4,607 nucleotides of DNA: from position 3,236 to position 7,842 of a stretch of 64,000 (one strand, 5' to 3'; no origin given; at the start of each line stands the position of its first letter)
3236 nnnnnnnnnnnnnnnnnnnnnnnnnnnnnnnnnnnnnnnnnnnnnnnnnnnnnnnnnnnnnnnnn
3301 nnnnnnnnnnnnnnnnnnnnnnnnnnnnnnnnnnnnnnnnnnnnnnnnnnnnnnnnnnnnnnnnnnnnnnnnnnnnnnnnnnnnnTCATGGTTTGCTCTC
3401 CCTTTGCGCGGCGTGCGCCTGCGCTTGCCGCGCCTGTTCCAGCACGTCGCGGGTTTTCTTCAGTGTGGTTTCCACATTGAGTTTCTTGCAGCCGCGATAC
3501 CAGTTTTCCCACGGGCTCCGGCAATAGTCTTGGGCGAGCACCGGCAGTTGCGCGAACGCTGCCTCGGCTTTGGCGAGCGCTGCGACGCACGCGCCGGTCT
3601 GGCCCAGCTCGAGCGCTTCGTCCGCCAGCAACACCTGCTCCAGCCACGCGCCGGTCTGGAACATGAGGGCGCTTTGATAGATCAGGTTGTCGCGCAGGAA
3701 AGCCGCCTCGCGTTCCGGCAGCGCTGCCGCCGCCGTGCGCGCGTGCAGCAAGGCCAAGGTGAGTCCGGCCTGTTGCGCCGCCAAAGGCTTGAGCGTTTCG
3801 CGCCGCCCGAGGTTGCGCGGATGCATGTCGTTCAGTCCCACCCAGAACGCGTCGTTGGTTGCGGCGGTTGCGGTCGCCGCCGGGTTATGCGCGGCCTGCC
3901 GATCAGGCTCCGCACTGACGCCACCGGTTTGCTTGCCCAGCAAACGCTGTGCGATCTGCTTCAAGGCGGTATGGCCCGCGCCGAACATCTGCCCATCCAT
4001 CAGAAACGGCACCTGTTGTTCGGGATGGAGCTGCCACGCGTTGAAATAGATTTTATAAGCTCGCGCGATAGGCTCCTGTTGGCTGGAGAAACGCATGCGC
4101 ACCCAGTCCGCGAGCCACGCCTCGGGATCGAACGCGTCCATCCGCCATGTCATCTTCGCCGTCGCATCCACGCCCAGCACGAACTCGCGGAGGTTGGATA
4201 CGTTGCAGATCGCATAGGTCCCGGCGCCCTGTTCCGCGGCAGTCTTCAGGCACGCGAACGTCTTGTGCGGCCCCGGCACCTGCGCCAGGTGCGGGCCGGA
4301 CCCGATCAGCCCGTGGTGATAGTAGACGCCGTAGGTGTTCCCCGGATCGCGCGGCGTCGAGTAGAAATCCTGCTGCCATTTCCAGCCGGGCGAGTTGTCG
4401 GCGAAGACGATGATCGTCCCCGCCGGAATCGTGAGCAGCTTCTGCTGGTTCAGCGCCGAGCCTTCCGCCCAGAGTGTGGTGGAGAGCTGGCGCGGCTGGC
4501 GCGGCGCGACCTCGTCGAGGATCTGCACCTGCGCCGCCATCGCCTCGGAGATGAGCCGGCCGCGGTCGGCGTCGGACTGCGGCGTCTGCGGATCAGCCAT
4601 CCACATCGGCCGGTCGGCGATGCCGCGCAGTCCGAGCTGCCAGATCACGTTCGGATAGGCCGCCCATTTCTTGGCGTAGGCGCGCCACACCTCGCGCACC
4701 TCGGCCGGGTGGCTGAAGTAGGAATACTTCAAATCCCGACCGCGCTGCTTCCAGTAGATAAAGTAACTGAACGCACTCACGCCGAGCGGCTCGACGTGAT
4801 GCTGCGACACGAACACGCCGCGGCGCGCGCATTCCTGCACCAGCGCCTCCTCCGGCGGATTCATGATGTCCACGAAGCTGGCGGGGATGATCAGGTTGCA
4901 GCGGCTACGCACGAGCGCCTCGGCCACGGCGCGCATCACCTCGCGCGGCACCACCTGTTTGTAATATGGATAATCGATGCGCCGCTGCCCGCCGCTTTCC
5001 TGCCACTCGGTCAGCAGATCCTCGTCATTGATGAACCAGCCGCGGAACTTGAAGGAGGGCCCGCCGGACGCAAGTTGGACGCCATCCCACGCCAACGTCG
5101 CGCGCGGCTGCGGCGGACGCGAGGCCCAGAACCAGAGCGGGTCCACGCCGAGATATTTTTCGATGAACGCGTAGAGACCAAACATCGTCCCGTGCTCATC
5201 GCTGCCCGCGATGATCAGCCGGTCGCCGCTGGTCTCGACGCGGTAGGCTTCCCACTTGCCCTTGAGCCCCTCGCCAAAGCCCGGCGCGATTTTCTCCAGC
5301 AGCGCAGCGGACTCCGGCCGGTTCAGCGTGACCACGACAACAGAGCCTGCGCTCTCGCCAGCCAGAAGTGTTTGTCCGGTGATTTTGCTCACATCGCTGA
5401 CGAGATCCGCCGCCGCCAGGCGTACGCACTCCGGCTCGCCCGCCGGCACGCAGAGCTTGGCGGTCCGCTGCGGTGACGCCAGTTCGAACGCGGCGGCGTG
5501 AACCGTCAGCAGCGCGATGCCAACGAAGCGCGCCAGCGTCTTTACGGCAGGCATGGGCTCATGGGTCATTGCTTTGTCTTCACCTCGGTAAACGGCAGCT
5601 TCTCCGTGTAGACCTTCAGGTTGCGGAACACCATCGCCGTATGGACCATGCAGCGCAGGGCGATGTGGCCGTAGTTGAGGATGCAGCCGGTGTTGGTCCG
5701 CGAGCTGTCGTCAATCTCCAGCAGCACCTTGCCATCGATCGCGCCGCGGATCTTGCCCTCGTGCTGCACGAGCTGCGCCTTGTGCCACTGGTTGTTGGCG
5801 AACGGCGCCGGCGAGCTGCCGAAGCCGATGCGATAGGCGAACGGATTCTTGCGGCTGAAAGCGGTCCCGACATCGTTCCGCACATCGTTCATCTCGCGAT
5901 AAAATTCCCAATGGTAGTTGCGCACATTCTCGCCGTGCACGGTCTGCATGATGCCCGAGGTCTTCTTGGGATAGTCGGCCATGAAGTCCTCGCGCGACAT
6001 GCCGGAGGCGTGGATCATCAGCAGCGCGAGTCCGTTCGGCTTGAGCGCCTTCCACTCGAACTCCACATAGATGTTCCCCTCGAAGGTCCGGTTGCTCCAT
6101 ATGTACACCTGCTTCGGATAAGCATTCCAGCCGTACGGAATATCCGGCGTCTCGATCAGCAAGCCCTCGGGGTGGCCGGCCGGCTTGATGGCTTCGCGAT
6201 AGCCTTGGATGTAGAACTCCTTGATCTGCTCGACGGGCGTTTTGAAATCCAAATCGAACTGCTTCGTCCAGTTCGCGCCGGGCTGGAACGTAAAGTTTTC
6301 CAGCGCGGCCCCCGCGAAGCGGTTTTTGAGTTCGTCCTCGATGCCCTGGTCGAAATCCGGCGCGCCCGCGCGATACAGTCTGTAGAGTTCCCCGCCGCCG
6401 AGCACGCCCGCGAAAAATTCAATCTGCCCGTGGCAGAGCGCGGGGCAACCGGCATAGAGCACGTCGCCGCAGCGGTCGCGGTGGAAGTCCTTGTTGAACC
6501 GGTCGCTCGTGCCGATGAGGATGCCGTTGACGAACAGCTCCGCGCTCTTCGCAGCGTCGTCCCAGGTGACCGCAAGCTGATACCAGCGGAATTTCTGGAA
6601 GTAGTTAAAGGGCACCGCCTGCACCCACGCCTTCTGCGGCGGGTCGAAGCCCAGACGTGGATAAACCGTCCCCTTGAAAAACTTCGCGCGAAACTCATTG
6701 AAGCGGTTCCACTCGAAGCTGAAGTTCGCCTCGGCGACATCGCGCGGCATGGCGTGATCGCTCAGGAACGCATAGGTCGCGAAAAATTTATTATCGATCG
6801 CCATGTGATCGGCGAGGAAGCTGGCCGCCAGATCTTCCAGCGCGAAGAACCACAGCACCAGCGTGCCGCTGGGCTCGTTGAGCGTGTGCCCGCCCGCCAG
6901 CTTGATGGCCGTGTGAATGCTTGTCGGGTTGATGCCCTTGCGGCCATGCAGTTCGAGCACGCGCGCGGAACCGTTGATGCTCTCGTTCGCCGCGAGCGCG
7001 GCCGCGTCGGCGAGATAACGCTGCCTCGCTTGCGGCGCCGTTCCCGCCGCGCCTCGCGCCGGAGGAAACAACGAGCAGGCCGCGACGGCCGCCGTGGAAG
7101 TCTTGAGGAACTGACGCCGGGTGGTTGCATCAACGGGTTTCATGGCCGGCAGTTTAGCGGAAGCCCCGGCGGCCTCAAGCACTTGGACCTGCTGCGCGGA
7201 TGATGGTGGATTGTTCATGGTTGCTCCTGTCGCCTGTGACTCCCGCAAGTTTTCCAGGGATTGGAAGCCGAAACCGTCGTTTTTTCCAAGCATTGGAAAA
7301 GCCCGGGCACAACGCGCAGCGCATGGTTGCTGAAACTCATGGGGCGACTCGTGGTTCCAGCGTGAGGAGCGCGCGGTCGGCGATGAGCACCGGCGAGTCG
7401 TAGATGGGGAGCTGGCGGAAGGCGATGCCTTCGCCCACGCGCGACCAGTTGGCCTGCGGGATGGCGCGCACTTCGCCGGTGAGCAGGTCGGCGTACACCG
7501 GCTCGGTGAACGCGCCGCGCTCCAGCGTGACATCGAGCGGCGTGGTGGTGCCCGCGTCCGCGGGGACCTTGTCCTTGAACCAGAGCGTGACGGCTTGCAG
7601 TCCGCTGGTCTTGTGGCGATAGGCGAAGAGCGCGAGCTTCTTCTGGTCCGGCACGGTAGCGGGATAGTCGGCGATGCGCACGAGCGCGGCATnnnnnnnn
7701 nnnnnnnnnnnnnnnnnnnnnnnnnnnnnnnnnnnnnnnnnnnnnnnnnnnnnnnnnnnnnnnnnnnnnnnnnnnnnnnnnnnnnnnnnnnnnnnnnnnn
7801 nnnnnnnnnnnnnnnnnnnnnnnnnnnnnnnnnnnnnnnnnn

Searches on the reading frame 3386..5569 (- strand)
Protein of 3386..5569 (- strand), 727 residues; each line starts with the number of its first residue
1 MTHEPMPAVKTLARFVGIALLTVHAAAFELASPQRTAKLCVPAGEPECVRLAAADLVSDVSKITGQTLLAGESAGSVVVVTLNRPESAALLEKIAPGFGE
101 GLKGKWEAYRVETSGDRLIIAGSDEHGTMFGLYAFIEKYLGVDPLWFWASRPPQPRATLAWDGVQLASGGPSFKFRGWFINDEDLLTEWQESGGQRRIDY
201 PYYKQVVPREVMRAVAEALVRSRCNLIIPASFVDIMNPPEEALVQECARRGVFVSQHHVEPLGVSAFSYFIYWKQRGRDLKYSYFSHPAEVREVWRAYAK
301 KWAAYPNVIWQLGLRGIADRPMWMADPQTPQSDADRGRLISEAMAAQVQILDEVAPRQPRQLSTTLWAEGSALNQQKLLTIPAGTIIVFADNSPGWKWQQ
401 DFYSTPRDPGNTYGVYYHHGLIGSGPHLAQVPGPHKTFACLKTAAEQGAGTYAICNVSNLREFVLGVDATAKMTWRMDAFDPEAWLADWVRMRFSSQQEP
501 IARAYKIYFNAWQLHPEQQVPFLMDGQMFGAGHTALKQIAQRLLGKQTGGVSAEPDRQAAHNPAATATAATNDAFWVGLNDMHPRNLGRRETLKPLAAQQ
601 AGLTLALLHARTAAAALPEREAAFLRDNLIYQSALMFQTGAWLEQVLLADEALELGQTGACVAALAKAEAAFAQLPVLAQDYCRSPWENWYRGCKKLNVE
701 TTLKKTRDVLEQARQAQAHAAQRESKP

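Call 16: search_protein_families(library=pfam, proteins=[window:3386-5569:-], max_evalue=0.001)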
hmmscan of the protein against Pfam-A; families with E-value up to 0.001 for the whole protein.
window:3386-5569:- (727 aa): 1 family
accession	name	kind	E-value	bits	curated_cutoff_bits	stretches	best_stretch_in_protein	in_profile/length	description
PF15979.11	Glyco_hydro_115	-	7e-51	174.1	27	1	169-511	2-327/335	Glycosyl hydrolase family 115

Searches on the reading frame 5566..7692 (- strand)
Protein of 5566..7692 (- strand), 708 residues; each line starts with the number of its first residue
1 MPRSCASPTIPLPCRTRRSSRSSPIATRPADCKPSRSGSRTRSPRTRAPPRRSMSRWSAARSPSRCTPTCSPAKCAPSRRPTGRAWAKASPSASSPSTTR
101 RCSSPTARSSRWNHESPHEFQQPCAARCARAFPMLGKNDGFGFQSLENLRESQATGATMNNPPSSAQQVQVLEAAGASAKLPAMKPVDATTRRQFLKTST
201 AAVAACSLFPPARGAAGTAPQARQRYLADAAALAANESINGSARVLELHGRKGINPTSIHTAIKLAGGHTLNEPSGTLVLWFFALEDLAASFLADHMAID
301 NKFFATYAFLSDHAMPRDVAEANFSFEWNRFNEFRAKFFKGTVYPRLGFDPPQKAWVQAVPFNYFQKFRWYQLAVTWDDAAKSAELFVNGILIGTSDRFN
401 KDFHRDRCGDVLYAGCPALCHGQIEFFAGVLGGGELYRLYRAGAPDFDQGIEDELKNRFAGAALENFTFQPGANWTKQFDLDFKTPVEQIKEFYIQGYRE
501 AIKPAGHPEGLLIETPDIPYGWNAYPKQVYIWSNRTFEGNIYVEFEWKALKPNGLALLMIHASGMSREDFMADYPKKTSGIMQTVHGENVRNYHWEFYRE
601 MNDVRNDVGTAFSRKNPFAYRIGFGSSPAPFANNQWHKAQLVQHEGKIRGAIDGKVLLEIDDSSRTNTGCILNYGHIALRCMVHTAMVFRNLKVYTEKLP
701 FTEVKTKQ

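Call 16: search_protein_families(library=pfam, proteins=[window:5566-7692:-], max_evalue=0.001)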
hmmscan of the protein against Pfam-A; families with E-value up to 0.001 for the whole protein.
window:5566-7692:- (708 aa): 3 families
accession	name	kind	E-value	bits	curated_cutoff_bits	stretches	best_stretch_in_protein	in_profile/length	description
PF09224.18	DUF1961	-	4.4e-18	65.8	25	1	530-694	49-214/214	Domain of unknown function (DUF1961)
PF06439.18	3keto-disac_hyd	-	1.7e-06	28.7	26.8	1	530-694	44-186/187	3-keto-disaccharide hydrolase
PF13385.13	Laminin_G_3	-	1.1e-05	26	27.6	0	363-416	74-123/151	Concanavalin A-like lectin/glucanases superfamily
